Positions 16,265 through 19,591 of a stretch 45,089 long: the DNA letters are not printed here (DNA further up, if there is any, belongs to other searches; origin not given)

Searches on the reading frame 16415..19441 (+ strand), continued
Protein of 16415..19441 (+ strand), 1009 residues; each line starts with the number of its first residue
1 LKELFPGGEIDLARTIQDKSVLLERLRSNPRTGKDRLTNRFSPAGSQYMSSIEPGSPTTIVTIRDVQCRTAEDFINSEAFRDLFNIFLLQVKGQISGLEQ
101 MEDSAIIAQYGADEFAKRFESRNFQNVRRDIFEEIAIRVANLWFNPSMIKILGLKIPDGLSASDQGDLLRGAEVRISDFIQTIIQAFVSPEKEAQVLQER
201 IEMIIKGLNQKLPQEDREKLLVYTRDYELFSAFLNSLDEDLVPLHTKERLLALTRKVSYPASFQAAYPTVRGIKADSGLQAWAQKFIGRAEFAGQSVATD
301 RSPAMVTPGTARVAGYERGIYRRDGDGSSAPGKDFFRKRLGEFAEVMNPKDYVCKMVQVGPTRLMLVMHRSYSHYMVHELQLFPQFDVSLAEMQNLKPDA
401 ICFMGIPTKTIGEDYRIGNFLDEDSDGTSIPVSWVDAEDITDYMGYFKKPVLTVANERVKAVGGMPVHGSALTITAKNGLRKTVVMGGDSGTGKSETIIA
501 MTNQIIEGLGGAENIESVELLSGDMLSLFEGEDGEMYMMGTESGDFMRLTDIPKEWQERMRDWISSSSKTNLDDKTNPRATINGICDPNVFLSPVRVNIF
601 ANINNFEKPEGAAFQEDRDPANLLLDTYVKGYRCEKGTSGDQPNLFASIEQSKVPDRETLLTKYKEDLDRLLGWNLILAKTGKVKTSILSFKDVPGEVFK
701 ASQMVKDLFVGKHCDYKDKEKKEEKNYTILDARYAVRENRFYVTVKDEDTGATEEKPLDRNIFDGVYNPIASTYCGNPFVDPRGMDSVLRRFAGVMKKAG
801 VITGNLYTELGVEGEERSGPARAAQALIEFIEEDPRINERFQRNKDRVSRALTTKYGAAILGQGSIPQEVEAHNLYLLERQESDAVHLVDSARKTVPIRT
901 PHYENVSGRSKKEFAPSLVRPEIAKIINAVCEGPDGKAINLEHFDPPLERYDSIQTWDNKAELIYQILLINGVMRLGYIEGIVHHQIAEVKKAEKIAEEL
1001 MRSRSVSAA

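Call 64: find_homologous_proteins(query=L024:9311-10990:+)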
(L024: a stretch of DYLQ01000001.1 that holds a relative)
Query L024:9311-10990:+ (560 aa): 3285 proteins with E <= 0.001 among 8000 candidates; the best 120 are listed.
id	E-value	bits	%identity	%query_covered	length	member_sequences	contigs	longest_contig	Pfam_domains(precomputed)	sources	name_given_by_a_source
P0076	0.0e+0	1257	100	99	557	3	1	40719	PF01293.26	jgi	-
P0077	0.0e+0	1153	90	100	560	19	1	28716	-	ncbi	ncbi:MAG: hypothetical protein ACP5R1_05435 [Athalassotoga sp.]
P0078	0.0e+0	1057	82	99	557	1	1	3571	-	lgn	-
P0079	0.0e+0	1020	80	99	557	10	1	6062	-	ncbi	-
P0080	0.0e+0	1014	79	99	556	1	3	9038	-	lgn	-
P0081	3.5e-293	992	77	100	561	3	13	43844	-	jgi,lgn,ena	jgi:hypothetical protein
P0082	2.1e-253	860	66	99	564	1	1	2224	-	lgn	-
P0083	7.1e-237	806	63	99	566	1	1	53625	PF01293.26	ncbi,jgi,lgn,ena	-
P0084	8.8e-237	805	62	99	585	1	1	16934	PF01293.26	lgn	-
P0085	1.4e-236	805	62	100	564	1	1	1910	PF01293.26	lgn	-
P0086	2.2e-232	791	61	99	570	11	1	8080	-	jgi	-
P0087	2.2e-232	791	62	99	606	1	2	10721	-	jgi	jgi:hypothetical protein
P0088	1.4e-228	778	61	99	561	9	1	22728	-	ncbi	ncbi:hypothetical protein [Mesoaciditoga sp.]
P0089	4.8e-228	777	59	99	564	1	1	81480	-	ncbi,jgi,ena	-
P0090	5.6e-226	770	61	99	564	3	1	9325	-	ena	-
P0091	1.7e-222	758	59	100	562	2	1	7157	PF01293.26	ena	-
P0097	2.7e-197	675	54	99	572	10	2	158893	PF01293.26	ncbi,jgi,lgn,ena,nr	ncbi:MAG TPA: hypothetical protein PLP64_05540 [Pseudothermotoga sp.]|nr:hypothetical protein [Pseud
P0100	9.0e-196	670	54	99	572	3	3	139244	PF01293.26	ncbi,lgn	-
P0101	1.4e-195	669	55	99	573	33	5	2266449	-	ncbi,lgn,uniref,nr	ncbi:hypothetical protein SAMN04488510_13614 [Fervidobacterium changbaicum]|uniref:Phosphoenolpyruva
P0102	1.0e-194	667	55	99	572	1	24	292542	PF01293.26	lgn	-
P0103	1.4e-194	666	57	99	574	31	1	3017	PF01293.26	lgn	-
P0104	2.5e-194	665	54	99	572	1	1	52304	PF01293.26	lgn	-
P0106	1.1e-193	663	55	99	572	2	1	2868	PF01293.26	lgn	-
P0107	1.9e-193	662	54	99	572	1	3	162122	PF01293.26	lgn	-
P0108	2.3e-193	662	55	99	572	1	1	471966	PF01293.26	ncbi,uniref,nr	ncbi:hypothetical protein Ob7_01490 [Thermosipho africanus Ob7]|uniref:phosphoenolpyruvate carboxyki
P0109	5.1e-193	661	55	99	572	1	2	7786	PF01293.26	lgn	-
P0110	7.9e-193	660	54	99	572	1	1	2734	PF01293.26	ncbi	ncbi:MAG TPA: hypothetical protein VIL29_09460 [Pseudothermotoga sp.]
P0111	7.9e-193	660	54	99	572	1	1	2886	PF01293.26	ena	-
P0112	9.0e-193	660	55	99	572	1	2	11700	PF01293.26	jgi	-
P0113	1.1e-192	660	54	99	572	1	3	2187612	-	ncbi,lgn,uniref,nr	ncbi:hypothetical protein [Thermotoga profunda]|uniref:hypothetical protein n=1 Tax=Thermotoga profu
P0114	1.2e-192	660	55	99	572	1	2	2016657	PF01293.26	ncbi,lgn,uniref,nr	ncbi:hypothetical protein H17ap60334_09384 [Thermosipho africanus H17ap60334]|uniref:Phosphoenolpyru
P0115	1.4e-192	660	55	99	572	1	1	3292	PF01293.26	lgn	-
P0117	1.9e-192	659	55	99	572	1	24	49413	PF01293.26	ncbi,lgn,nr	ncbi:MAG: hypothetical protein PWQ83_1274 [Thermosipho sp. (in: thermotogales)]|nr:hypothetical prot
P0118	4.3e-192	658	55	99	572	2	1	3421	PF01293.26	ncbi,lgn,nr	ncbi:MAG TPA: hypothetical protein DER56_06060 [Thermosipho africanus]|nr:hypothetical protein [Ther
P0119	5.0e-192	658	55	99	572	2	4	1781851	PF01293.26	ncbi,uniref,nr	ncbi:hypothetical protein XJ44_01420 [Thermosipho affectus]|uniref:Phosphoenolpyruvate carboxykinase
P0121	5.1e-192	658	55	99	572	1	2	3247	PF01293.26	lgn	-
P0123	6.8e-192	657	55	99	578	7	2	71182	PF01293.26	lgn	-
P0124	9.1e-192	657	55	99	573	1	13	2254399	PF01293.26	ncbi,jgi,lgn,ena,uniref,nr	ncbi:MAG: hypothetical protein WHS64_06850 [Fervidobacterium sp.]|uniref:Phosphoenolpyruvate carboxy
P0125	1.1e-191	657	54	99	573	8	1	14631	PF01293.26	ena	-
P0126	1.3e-191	656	55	99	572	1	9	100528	PF01293.26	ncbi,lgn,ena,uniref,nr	ncbi:phosphoenolpyruvate carboxykinase (ATP) [Thermosipho sp. (in: thermotogales)]|uniref:phosphoeno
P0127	1.7e-191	656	54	99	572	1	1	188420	PF01293.26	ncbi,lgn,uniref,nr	ncbi:hypothetical protein HNP65_001781 [Thermosipho japonicus]|uniref:Phosphoenolpyruvate carboxykin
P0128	3.0e-191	655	54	97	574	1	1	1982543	PF01293.26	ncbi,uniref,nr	ncbi:phosphoenolpyruvate carboxykinase (ATP) [Thermosipho ferrireducens]|uniref:phosphoenolpyruvate 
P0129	7.7e-191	654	54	99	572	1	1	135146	PF01293.26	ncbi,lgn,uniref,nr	ncbi:phosphoenolpyruvate carboxykinase (ATP) [Thermosipho globiformans]|uniref:phosphoenolpyruvate c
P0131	3.3e-190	652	54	99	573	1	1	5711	PF01293.26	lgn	-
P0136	1.2e-189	650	56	96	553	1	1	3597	PF01293.26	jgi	jgi:hypothetical protein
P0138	1.7e-189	649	55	97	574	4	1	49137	PF01293.26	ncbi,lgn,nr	ncbi:MAG: hypothetical protein PWP02_723 [Thermosipho sp. (in: thermotogales)]|nr:hypothetical prote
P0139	1.8e-189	649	56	96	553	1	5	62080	PF01293.26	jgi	jgi:energy-coupling factor transporter ATP-binding protein EcfA2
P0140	1.3e-188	647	56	96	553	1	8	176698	PF01293.26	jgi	jgi:hypothetical protein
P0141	3.0e-188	645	55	97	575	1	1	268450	PF01293.26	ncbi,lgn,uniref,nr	ncbi:hypothetical protein [Thermosipho atlanticus]|uniref:Phosphoenolpyruvate carboxykinase (ATP) n=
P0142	2.6e-186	639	53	97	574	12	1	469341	PF01293.26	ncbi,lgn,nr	ncbi:MAG: hypothetical protein H0Z22_01210 [Thermosipho sp. (in: Bacteria)]|nr:hypothetical protein 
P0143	3.2e-186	639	53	99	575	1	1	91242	PF01293.26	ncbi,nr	ncbi:MAG: hypothetical protein H0Z24_04220 [Thermosipho sp. (in: Bacteria)]|nr:hypothetical protein 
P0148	7.7e-171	588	58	82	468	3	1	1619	PF01293.26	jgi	-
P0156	5.4e-164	565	51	99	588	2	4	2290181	-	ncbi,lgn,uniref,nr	ncbi:ATPase [Marinitoga sp. 1135]|uniref:Uncharacterized protein n=1 Tax=Marinitoga piezophila (stra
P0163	1.7e-159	550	49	99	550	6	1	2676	PF01293.26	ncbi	-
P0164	1.7e-159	550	48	99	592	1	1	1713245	-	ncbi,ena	-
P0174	2.0e-157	544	49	99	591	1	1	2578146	-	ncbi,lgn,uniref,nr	ncbi:ATPase [Halothermothrix orenii]|uniref:ATPase n=1 Tax=Halothermothrix orenii (strain H 168 / OC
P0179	9.1e-155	535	48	99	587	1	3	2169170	-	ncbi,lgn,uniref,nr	ncbi:hypothetical protein [Kosmotoga pacifica]|uniref:ATPase n=1 Tax=Kosmotoga pacifica TaxID=133033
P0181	1.9e-154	534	52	83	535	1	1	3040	PF01293.26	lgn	-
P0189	2.5e-152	527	66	64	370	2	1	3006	PF01293.26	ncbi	ncbi:MAG: hypothetical protein ACK4E2_07775, partial [Pseudothermotoga sp.]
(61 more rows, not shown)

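Call 73: search_protein_families(library=pfam, proteins=[L023:7748-9379:+, L023:4833-6017:-, L026:4195-5262:+, L026:3452-4195:+, L026:2694-3383:+, L026:1585-2694:+, L029:7416-8984:+, L029:11120-12556:+, L024:11122-12624:-, L024:6378-8804:-], max_evalue=0.001)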
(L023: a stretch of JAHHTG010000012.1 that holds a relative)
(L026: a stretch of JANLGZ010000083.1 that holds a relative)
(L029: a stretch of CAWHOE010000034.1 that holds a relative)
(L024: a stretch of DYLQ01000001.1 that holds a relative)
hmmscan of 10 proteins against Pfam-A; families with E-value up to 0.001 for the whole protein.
L023:7748-9379:+ (544 aa): 3 families
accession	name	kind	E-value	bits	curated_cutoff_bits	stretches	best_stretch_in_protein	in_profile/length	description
PF04055.27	Radical_SAM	-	9.1e-16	58.9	29.5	1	173-329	2-161/166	Radical SAM superfamily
PF02310.24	B12-binding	-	1.4e-15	57.6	32.1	1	9-117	7-117/121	B12 binding domain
PF13311.11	DUF4080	-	1.1e-11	45.7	22.9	1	361-506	2-156/188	Protein of unknown function (DUF4080)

L023:4833-6017:- (395 aa): 1 family
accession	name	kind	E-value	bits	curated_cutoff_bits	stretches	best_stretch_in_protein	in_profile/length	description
PF00155.27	Aminotran_1_2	-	6.3e-30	105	19.7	1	43-391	14-361/361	Aminotransferase class I and II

L026:4195-5262:+ (356 aa): 1 family
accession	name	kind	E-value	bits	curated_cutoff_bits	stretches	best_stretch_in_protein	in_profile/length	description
PF01264.26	Chorismate_synt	-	9.4e-143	475.3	27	1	10-346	1-325/327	Chorismate synthase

L026:3452-4195:+ (248 aa): 4 families
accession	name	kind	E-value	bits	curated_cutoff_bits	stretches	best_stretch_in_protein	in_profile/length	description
PF08501.16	Shikimate_dh_N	-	4.7e-22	78.5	27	1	1-68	14-83/83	Shikimate dehydrogenase substrate binding domain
PF18317.6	SDH_C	-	7.6e-13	48.4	25.8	1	213-243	1-31/31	Shikimate 5'-dehydrogenase C-terminal domain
PF01488.26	Shikimate_DH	-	2.7e-10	40.9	24.3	1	90-190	5-111/138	Shikimate / quinate 5-dehydrogenase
PF07991.19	KARI_N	-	0.00028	20.9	20.6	1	95-189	2-94/165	Acetohydroxy acid isomeroreductase, NADPH-binding domain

L026:2694-3383:+ (230 aa): 1 family
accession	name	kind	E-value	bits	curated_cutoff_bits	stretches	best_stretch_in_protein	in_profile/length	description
PF01487.21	DHquinase_I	-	7e-54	183.8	22.2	1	3-223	1-230/230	Type I 3-dehydroquinase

L026:1585-2694:+ (370 aa): 4 families
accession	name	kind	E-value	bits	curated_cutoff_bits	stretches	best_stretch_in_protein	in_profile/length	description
PF01761.26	DHQ_synthase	-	6.1e-47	158.5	24.2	1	70-182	2-114/115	3-dehydroquinate synthase N-terminal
PF24621.2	DHQS_C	-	5.8e-45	153.2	27.6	1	184-330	1-144/144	3-dehydroquinate synthase C-terminal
PF13685.12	Fe-ADH_2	-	2.4e-11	44.3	28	1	19-134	2-108/149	Iron-containing alcohol dehydrogenase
PF00465.25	Fe-ADH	-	1e-07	32.1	31.3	1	17-133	4-130/168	Iron-containing alcohol dehydrogenase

L029:7416-8984:+ (523 aa): 1 family
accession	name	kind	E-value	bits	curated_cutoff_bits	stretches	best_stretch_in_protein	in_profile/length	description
PF01293.25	PEPCK_ATP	-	1.1e-42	146.8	26.5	1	79-480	75-464/465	Phosphoenolpyruvate carboxykinase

L029:11120-12556:+ (479 aa): 2 families
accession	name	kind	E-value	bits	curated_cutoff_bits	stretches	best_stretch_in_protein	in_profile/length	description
PF00206.25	Lyase_1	-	6.2e-89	298.9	27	1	21-351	1-312/312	Lyase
PF10415.14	FumaraseC_C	-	7.1e-22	78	32.5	1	417-469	1-53/54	Fumarase C C-terminus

L024:11122-12624:- (501 aa): 1 family
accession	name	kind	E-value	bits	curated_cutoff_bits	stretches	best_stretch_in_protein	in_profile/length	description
PF01293.25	PEPCK_ATP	-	8.9e-45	153.7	26.5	1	63-457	62-463/465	Phosphoenolpyruvate carboxykinase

L024:6378-8804:- (809 aa): 4 families
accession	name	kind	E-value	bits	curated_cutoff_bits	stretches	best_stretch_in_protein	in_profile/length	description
PF13654.12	AAA_32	-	5.3e-49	166.1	21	1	303-435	1-133/133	LonB-like, AAA domain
PF20436.4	LonB_AAA-LID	-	5.7e-13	49.1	22.4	1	463-527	1-65/65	Archaeal LonB, AAA+ ATPase LID domain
PF05362.19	Lon_C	-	1.5e-11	44.7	21.1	1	549-742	23-202/205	Lon protease (S16) C-terminal proteolytic domain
PF20437.3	LonC_helical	-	1.3e-10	41.5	24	1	84-116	1-33/34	Lon-like LonC helical domain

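Call 75: find_encoding_contigs(protein=P0174, flank=6000, max_places=1)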
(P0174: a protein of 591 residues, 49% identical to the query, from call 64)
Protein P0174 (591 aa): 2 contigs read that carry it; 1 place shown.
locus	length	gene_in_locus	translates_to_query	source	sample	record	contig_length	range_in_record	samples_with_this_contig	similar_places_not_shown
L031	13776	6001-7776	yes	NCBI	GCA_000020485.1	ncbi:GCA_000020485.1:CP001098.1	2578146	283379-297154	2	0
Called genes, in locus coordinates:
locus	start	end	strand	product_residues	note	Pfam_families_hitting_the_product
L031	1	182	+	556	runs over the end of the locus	-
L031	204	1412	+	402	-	PF13527:Acetyltransf_9, PF17668:Acetyltransf_17, PF13530:SCP2_2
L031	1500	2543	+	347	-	PF01118:Semialdhyde_dh, PF22698:Semialdhyde_dhC_1, PF02774:Semialdhyde_dhC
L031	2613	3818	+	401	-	PF01960:ArgJ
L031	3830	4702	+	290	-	PF00696:AA_kinase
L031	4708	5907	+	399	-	PF00202:Aminotran_3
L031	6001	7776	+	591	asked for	-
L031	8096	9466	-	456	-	PF02906:Fe_hyd_lg_C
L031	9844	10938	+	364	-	PF00988:CPSase_sm_chain, PF00117:GATase, PF07722:Peptidase_C26 (weak)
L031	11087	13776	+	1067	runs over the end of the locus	PF25596:CPSase_L_D1, PF02786:CPSase_L_D2, PF07478:Dala_Dala_lig_C, PF02787:CPSase_L_D3, PF25596:CPSase_L_D1, PF02655:ATP-grasp_3, PF02786:CPSase_L_D2, PF02222:ATP-grasp, +6 more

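Call 76: find_encoding_contigs(protein=P0101, flank=6000, max_places=1)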
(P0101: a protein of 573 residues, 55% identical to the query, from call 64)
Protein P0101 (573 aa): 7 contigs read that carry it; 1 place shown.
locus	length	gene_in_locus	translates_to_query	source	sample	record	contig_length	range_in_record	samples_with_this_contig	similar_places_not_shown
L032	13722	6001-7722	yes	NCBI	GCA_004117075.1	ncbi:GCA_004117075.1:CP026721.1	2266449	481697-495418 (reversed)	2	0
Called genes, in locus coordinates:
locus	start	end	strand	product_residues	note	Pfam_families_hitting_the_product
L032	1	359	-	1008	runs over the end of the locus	-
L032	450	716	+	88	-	PF01313:Bac_export_3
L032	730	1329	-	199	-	PF02223:Thymidylate_kin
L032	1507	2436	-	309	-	PF03811:Zn_ribbon_InsA, PF12760:Zn_ribbon_IS1595 (faint), PF13610:DDE_Tnp_IS240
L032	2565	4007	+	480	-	PF01266:DAO, PF07992:Pyr_redox_2 (faint), PF13450:NAD_binding_8 (weak), PF04324:Fer2_BFD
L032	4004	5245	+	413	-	PF00070:Pyr_redox (faint), PF00890:FAD_binding_2 (weak), PF01134:GIDA (faint), PF01266:DAO (faint), PF01946:Thi4 (faint), PF07992:Pyr_redox_2, PF12831:FAD_oxidored, PF13450:NAD_binding_8 (weak), +2 more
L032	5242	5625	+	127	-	PF07892:DUF1667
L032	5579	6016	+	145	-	PF00636:Ribonuclease_3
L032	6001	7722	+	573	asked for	-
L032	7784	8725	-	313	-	PF02729:OTCace_N, PF00185:OTCace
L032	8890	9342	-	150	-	-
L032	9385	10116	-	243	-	-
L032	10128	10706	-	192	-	PF01966:HD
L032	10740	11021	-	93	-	PF04456:DUF503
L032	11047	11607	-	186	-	PF00227:Proteasome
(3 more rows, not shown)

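Call 77: find_encoding_contigs(protein=P0156, flank=6000, max_places=1)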
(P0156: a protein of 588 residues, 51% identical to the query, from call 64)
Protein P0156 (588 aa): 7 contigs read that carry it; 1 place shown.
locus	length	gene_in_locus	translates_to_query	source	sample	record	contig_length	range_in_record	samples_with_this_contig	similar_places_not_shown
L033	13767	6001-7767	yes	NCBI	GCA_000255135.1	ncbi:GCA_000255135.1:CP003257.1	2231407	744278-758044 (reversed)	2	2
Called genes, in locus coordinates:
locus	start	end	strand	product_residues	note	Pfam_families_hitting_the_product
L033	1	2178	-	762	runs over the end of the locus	PF17764:PriA_3primeBD, PF04851:ResIII, PF00270:DEAD, PF18319:Zn_ribbon_PriA, PF00271:Helicase_C, PF18074:PriA_C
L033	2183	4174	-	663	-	PF16561:AMPK1_CBM, PF00128:Alpha-amylase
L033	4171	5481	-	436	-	PF01467:CTP_transf_like (faint), PF05636:HIGH_NTase1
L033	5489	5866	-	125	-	PF02261:Asp_decarbox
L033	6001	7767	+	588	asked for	-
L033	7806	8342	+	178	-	PF00293:NUDIX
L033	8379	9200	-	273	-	PF00565:SNase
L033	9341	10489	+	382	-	-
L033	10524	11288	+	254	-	-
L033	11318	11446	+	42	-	-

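Call 78: find_encoding_contigs(protein=P0179, flank=6000, max_places=1)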
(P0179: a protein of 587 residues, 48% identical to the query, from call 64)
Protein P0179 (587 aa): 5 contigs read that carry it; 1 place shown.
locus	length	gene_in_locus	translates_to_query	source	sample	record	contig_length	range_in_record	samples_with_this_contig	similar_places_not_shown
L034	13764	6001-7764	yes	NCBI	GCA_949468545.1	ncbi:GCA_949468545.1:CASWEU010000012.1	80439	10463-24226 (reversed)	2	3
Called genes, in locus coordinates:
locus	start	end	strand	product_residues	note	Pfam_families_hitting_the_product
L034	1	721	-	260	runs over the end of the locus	PF00392:GntR, PF07702:UTRA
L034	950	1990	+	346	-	PF00144:Beta-lactamase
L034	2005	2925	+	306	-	PF01380:SIS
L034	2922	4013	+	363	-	PF01979:Amidohydro_1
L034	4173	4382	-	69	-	-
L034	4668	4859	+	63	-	-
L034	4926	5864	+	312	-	PF00152:tRNA-synt_2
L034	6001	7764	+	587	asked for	-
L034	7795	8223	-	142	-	-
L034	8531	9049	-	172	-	PF04229:GrpB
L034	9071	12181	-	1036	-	PF01074:Glyco_hydro_38N, PF09261:Alpha-mann_mid, PF07748:Glyco_hydro_38C, PF17677:Glyco_hydro38C2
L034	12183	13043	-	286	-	PF03193:RsgA_GTPase, PF02421:FeoB_N, PF01926:MMR_HSR1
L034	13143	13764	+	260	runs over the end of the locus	PF02463:SMC_N, PF00005:ABC_tran, PF13304:AAA_21 (faint)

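Call 79: find_encoding_contigs(protein=P0114, flank=6000, max_places=1)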
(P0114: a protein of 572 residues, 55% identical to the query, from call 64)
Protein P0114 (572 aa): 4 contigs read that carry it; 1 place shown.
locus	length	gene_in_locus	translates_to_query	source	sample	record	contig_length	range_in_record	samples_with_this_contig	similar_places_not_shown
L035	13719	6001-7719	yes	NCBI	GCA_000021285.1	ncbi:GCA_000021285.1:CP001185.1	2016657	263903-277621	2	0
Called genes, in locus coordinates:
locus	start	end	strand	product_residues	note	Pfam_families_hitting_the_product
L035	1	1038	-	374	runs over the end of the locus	PF01458:SUFBD_core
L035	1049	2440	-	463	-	PF19295:SufBD_N, PF01458:SUFBD_core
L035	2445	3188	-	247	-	PF02463:SMC_N, PF00005:ABC_tran, PF13304:AAA_21 (faint)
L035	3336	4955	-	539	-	PF00118:Cpn60_TCP1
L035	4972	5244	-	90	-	PF00166:Cpn10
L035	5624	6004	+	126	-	PF00636:Ribonuclease_3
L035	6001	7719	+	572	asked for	PF01293:PEPCK_ATP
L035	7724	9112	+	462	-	PF01523:PmbA_TldD_1st, PF19290:PmbA_TldD_2nd, PF19289:PmbA_TldD_3rd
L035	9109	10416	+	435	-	PF01523:PmbA_TldD_1st, PF19290:PmbA_TldD_2nd, PF19289:PmbA_TldD_3rd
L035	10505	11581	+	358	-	PF01168:Ala_racemase_N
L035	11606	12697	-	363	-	PF02899:Phage_int_SAM_1 (weak), PF13495:Phage_int_SAM_4 (weak)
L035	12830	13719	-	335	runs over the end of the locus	PF02547:Queuosine_synth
